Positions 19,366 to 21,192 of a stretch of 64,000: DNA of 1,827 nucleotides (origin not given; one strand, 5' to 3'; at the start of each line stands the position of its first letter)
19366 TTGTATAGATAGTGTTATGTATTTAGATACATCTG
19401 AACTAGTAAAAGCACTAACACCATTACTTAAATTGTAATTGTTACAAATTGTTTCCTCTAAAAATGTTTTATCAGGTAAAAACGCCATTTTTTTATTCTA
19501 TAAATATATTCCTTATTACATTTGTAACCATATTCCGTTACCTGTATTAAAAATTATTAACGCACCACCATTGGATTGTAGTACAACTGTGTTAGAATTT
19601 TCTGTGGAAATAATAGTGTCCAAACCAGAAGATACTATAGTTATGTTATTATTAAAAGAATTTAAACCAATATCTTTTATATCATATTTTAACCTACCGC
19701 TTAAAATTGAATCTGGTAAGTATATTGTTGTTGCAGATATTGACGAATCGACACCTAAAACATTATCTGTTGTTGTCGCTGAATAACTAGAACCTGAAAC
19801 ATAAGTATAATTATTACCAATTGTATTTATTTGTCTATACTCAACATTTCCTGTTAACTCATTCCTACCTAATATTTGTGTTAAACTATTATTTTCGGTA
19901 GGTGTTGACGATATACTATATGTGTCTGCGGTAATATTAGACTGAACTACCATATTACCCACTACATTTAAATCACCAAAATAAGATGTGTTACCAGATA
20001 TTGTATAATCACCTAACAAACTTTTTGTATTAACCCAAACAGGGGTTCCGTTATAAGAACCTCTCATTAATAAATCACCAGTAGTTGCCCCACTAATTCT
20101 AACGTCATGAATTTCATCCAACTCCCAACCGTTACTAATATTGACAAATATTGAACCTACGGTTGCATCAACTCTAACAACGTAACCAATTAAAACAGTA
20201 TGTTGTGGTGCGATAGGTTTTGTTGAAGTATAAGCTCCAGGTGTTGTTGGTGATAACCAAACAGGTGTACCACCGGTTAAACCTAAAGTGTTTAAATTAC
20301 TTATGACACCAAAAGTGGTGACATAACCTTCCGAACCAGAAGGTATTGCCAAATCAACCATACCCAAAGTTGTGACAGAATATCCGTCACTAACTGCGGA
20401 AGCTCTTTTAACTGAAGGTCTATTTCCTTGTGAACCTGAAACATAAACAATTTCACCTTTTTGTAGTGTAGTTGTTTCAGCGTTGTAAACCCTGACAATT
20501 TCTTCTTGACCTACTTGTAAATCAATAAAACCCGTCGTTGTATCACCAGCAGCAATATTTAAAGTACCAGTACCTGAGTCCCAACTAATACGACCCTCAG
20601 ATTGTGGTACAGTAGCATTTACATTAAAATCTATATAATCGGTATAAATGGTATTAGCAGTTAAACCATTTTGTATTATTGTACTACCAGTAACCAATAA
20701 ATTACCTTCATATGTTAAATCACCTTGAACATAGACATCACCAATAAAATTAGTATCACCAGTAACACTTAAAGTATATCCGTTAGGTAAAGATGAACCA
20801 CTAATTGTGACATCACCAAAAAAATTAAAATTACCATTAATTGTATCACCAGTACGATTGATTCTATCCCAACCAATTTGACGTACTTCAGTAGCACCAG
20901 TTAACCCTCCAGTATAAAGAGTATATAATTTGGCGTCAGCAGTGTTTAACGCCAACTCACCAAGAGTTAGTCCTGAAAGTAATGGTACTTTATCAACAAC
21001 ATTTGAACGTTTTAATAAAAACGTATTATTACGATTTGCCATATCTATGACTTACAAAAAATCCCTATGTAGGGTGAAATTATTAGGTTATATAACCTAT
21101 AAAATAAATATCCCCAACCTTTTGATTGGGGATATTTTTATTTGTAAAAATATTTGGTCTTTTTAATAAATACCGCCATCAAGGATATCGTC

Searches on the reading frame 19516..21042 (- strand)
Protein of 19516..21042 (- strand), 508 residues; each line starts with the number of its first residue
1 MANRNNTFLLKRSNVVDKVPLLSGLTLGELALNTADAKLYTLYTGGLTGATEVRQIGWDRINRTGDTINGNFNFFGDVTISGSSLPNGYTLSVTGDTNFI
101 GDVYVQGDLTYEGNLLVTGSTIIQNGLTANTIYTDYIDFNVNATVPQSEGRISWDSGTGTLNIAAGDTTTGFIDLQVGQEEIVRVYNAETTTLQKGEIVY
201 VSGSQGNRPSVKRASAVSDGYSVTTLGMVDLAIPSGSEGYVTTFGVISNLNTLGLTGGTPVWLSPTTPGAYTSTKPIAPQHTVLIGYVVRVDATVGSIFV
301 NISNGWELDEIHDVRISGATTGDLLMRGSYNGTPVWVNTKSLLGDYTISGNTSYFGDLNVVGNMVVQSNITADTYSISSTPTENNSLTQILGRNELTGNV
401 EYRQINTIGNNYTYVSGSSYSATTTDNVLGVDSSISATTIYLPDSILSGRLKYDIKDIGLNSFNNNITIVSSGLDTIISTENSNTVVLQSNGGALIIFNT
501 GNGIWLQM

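Call 9: search_protein_families(library=phrogs, proteins=[window:19516-21042:-], max_evalue=0.001)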
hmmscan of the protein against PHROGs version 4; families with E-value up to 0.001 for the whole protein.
window:19516-21042:- (508 aa): 1 family
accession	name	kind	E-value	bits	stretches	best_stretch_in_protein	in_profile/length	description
phrog_17490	-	unknown function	0.00083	19.9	0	341-385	83-127/266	-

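Call 28: search_protein_families(library=pfam, proteins=[window:19516-21042:-], max_evalue=0.01)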
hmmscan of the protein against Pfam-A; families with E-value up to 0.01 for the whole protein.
window:19516-21042:- (508 aa): 0 families
